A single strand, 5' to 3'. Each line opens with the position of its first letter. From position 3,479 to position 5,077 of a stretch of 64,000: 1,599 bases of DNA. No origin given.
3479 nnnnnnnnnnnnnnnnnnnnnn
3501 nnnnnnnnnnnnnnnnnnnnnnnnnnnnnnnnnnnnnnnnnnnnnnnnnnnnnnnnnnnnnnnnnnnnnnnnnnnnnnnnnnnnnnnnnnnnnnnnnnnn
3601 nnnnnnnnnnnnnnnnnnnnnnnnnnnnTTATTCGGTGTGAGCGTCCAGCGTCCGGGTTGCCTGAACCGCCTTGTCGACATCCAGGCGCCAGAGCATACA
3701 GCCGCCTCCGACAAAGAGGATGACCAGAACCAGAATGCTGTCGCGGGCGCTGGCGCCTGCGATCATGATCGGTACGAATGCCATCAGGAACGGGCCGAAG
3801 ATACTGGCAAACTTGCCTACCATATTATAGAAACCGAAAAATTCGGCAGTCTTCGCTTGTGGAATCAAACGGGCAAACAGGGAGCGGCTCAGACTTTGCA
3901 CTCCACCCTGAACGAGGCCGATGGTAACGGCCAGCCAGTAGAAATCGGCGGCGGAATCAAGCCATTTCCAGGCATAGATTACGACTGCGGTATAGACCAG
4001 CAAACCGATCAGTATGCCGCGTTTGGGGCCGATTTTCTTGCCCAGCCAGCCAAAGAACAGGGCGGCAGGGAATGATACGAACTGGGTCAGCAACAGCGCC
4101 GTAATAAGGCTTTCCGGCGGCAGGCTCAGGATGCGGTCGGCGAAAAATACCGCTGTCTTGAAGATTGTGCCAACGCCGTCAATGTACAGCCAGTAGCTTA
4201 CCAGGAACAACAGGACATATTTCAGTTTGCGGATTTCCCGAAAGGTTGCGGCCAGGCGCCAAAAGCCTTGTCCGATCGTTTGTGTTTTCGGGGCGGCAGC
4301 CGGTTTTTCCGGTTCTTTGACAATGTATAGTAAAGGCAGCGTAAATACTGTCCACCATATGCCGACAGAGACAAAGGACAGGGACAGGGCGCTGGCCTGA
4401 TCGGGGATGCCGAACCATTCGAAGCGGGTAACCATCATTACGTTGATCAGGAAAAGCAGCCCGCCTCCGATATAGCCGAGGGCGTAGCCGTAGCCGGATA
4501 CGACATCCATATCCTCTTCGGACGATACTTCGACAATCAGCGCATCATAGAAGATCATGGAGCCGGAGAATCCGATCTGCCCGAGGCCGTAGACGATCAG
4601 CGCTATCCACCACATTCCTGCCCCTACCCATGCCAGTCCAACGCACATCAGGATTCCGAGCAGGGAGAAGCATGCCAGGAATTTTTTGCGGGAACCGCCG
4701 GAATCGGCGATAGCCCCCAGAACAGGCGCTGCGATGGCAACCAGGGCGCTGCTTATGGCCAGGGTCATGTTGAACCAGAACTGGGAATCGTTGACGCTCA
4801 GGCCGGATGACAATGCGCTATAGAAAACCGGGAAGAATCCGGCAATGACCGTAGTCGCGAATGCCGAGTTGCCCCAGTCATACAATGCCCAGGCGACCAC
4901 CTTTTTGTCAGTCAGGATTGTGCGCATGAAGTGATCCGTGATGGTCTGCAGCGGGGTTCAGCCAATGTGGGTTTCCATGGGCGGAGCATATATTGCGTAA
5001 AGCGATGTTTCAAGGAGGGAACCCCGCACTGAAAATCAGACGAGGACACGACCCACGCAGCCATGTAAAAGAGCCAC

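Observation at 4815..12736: Chimeric rpmH'/rnpA'|MFS' join and three core-gene patches: the footprint of a tandem duplication later filled with foreign genes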

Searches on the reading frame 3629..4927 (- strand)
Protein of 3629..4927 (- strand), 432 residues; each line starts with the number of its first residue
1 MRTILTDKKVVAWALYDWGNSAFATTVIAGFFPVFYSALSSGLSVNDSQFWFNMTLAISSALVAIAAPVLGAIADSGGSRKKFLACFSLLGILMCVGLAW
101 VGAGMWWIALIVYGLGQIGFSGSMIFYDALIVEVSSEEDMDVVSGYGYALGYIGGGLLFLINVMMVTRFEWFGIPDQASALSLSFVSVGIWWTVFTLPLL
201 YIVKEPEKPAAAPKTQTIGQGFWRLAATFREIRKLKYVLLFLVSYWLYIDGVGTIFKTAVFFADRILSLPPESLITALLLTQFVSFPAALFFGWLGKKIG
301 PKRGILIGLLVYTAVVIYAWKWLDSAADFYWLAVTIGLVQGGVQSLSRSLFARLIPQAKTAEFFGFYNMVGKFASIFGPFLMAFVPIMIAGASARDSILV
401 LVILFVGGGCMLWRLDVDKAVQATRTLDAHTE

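Call 7: search_protein_families(library=pfam, proteins=[window:3629-4927:-], max_evalue=0.01)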
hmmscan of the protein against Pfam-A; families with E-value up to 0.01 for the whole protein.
window:3629-4927:- (432 aa): 2 families
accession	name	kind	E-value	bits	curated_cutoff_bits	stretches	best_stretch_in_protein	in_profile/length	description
PF11700.14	ATG22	-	5.9e-65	220.3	24.1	2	139-422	189-479/482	Vacuole effluxer Atg22 like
PF07690.21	MFS_1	-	3.9e-19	69.2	33.4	1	22-379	9-347/347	Major Facilitator Superfamily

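Call 9: find_encoding_contigs(protein=window:3629-4927:-, flank=10000, max_places=10)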
Protein window:3629-4927:- (432 aa): no gene with exactly this product is on record in the collection.

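Call 11: find_related_loci(query=window:3629-4927:-, collection=genome_contigs, flank=10000)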
Query window:3629-4927:- (432 aa) in genome_contigs; peptide patterns used: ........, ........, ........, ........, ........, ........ (x = any residue, [..] = any of these).
600 stretches matched a pattern (row limit reached: there are more); 599 encode a relative of the query (tblastn E <= 1e-3); the best 80 are kept; 80 distinct loci.
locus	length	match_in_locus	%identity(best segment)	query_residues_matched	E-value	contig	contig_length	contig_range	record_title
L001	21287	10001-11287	83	1-430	0e+0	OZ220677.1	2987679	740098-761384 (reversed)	MAG: Arenicellales bacterium isolate e4234053-763e-428e-8938-38a587063467 genome assembly, chromosome: 1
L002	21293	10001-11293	82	1-431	0e+0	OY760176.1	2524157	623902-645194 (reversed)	MAG: Arenicellales bacterium isolate 651961eb-ab73-42ae-b734-39a1bf63a7e4 genome assembly, chromosome: 1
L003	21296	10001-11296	68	1-432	0e+0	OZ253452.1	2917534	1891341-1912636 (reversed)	MAG: Candidatus Spongiihabitans sp. isolate 2f8c62a6-771b-4376-9b9a-acaaca664f49 genome assembly, chromosome: 1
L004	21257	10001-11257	66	1-419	0e+0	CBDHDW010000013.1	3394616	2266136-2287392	MAG: Candidatus Poriferihabitaceae bacterium isolate 67226578-6d30-497a-b66e-a77e508eb20a genome assembly, contig: chrom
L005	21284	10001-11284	85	1-428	0e+0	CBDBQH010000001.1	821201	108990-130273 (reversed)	MAG: Candidatus Poriferihabitaceae bacterium isolate 3f4a3f71-dd35-4c24-bd49-5cea3e77eff4 genome assembly, contig: conti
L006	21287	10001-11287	70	1-430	1e-179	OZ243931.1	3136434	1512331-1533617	MAG: Candidatus Poriferihabitaceae bacterium isolate 6b5ba4f5-bc53-488e-9774-1628661a43f4 genome assembly, chromosome: 1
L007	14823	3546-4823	62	7-432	1e-177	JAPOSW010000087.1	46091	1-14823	MAG: Gammaproteobacteria bacterium isolate CAR2_bin_8 NODE_220_length_46091_cov_13.9248, whole genome shotgun sequence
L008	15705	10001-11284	64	1-428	3e-175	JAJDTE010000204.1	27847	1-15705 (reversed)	MAG: Gammaproteobacteria bacterium isolate jk18x11bins.53 k141_1099356, whole genome shotgun sequence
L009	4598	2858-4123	62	7-428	7e-180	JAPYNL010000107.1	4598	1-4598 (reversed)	MAG: Arenicellales bacterium isolate r_caze12_13 Seq107, whole genome shotgun sequence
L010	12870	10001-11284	60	1-428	8e-174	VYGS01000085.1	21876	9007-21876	MAG: Gammaproteobacteria bacterium isolate SB0678_bin_7 NODE_578_length_21876_cov_6.970166, whole genome shotgun sequenc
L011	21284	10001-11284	61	1-428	5e-169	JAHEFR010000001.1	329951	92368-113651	MAG: Gammaproteobacteria bacterium isolate Ww342 NODE_3_length_329951_cov_4.611351, whole genome shotgun sequence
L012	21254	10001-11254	65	1-418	6e-169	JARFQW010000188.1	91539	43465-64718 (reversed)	MAG: Gammaproteobacteria bacterium isolate MAG_Ve_Sed_34 k141_2509252, whole genome shotgun sequence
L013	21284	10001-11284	61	1-428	1e-166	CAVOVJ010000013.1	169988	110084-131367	MAG: uncultured Gammaproteobacteria bacterium isolate MFD09779.bin.2.218 genome assembly, contig: contig_49359, whole ge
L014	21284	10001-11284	60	1-428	6e-165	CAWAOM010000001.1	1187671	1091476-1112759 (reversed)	MAG: uncultured Gammaproteobacteria bacterium isolate MFD03804.bin.1.24 genome assembly, contig: contig_27641, whole gen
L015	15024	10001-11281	60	3-426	2e-155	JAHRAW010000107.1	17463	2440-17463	MAG: Gammaproteobacteria bacterium isolate SCS1-MAG5 k127_99946_3321, whole genome shotgun sequence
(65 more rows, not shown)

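Call 17: find_related_loci(query=window:3629-4927:-, collection=metagenome_contigs, flank=10000)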
Query window:3629-4927:- (432 aa) in metagenome_contigs; peptide patterns used: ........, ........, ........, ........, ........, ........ (x = any residue, [..] = any of these).
600 stretches matched a pattern (row limit reached: there are more); 594 encode a relative of the query (tblastn E <= 1e-3); the best 80 are kept; 80 distinct loci.
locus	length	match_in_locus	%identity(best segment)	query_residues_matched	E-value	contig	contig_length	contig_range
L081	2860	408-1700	64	2-432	0e+0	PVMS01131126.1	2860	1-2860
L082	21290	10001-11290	66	1-430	0e+0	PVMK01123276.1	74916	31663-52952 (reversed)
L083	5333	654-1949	61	1-432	4e-172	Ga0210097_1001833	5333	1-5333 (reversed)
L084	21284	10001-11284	63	1-428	3e-170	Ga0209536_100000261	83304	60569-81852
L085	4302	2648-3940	61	1-430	2e-162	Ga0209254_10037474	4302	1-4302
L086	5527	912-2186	53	1-428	7e-134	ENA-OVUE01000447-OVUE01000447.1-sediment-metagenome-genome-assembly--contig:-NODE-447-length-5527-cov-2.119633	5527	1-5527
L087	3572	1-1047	58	84-432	5e-131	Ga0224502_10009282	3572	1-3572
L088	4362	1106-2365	51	6-428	2e-129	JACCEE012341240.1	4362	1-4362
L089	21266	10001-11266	50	5-428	4e-126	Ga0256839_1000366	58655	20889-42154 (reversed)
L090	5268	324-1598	47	3-430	8e-126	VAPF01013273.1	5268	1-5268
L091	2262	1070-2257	52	8-406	2e-132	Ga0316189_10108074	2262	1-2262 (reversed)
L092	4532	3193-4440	52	1-419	3e-125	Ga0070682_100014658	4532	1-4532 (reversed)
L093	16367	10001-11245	49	3-419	1e-123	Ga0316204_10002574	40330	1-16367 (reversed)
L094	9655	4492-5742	49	6-425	3e-123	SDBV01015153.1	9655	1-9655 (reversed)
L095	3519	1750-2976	51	2-412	2e-126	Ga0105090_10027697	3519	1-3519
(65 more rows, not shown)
